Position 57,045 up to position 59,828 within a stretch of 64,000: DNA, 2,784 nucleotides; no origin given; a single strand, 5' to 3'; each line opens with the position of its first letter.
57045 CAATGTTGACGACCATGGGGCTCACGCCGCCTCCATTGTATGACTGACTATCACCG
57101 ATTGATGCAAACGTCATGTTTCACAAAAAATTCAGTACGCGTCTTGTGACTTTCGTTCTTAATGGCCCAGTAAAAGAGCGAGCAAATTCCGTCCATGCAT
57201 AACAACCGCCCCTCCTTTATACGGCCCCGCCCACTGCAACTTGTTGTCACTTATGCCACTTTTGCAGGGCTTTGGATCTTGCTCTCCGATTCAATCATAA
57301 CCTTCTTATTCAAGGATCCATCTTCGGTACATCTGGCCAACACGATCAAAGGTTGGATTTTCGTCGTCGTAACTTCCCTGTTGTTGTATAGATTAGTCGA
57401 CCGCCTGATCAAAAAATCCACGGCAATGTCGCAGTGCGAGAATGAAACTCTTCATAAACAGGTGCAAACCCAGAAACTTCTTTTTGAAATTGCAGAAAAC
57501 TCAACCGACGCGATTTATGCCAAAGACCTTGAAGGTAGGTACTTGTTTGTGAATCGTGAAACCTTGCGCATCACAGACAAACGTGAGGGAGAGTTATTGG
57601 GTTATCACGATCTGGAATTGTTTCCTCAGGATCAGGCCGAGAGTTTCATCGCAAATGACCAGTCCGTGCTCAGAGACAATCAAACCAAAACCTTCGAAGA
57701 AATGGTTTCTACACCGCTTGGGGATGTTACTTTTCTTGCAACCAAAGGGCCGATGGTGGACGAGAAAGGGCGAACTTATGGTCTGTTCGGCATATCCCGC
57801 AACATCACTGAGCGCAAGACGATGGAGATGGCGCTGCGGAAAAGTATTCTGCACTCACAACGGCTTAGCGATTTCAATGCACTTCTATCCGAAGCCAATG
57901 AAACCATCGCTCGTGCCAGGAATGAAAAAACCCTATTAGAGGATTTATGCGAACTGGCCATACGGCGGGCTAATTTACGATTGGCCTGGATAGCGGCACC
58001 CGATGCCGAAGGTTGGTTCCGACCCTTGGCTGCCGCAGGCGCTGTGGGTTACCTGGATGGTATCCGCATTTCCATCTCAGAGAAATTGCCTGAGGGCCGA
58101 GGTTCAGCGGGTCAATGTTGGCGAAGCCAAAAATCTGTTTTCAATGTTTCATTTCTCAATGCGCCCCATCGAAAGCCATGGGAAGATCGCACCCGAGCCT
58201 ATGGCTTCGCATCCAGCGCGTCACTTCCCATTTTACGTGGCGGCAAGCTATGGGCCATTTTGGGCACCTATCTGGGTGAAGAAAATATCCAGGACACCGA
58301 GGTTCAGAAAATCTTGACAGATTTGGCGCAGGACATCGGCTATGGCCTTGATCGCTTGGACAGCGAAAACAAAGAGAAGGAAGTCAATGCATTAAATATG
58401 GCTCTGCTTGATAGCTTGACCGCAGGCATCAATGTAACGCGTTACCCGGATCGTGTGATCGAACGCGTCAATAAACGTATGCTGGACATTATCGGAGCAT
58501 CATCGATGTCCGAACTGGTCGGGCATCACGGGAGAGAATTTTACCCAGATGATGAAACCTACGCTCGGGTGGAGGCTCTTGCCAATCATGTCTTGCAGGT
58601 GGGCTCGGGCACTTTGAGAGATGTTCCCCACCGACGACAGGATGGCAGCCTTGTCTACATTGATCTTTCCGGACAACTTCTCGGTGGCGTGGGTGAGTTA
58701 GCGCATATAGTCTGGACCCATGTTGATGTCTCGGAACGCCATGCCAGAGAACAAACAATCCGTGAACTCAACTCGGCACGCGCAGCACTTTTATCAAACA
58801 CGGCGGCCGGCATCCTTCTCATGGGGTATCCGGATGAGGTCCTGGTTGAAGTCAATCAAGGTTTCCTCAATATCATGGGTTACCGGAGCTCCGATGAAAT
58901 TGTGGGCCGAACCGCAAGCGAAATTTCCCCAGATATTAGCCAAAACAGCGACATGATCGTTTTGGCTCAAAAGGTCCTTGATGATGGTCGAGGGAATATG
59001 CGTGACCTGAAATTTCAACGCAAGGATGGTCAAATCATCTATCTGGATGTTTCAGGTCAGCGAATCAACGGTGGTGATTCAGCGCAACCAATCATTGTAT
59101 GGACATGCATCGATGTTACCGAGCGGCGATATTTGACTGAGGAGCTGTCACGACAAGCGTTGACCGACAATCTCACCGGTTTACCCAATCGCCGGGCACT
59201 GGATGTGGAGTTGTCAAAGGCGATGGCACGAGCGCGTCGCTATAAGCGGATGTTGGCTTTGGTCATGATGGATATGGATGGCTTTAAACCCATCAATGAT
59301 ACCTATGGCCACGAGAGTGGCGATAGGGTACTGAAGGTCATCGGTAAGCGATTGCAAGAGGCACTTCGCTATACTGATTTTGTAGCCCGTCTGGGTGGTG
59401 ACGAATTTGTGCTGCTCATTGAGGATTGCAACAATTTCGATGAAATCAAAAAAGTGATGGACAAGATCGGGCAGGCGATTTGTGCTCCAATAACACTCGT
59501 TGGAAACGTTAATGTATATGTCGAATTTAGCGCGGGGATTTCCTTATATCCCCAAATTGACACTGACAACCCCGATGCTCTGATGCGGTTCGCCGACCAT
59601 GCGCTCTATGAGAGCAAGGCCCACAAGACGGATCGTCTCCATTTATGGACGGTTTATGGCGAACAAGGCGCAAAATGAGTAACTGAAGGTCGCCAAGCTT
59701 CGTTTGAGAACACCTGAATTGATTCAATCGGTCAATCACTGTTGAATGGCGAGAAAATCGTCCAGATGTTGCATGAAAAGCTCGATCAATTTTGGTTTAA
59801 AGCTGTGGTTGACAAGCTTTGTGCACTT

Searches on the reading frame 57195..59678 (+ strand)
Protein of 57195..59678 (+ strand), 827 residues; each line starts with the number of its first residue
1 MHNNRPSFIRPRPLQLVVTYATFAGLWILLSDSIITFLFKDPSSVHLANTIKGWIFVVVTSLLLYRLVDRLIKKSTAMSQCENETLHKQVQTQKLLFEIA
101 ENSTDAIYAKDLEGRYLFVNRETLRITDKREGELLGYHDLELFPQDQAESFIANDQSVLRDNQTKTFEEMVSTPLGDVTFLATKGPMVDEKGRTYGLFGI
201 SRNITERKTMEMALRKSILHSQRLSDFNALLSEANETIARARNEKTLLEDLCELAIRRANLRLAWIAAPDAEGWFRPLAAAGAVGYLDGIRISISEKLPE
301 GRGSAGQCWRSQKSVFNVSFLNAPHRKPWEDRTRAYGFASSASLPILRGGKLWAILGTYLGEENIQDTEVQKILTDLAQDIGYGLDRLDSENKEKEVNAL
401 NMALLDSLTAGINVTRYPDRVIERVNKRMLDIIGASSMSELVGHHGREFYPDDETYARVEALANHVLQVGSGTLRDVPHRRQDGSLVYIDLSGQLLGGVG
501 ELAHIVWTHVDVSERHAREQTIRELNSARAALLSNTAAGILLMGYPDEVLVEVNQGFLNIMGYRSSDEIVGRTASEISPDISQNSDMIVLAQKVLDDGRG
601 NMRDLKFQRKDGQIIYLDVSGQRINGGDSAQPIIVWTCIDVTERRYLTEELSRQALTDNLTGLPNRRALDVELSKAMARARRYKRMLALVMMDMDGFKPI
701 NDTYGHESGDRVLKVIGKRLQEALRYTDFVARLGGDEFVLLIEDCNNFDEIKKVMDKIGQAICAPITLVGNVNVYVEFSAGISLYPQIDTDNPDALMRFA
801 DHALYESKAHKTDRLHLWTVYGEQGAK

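Call 58: search_protein_families(library=pfam, proteins=[window:57195-59678:+], max_evalue=0.00001)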
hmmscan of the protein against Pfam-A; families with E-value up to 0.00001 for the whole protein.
window:57195-59678:+ (827 aa): 8 families
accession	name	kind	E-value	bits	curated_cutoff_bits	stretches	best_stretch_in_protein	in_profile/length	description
PF00990.26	GGDEF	-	2.2e-46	158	23.8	1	655-813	1-160/161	Diguanylate cyclase, GGDEF domain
PF08448.16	PAS_4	-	5.3e-28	97.9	23.1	1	101-208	2-109/110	PAS fold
PF13426.13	PAS_9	-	1.6e-22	80.2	27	1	540-643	4-103/103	PAS domain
PF00989.32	PAS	-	1e-16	61.4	22.6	1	97-202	4-111/113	PAS fold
PF13185.12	GAF_2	-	8.3e-13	49.1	28.6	1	242-383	2-133/136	GAF domain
PF13188.13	PAS_8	-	3.2e-10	40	21.8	0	531-582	5-55/65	PAS domain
PF08447.18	PAS_3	-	2.4e-07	31.4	25.6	0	551-629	2-80/89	PAS fold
PF01590.32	GAF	-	1.2e-06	29.5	22.4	1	247-382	5-130/133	GAF domain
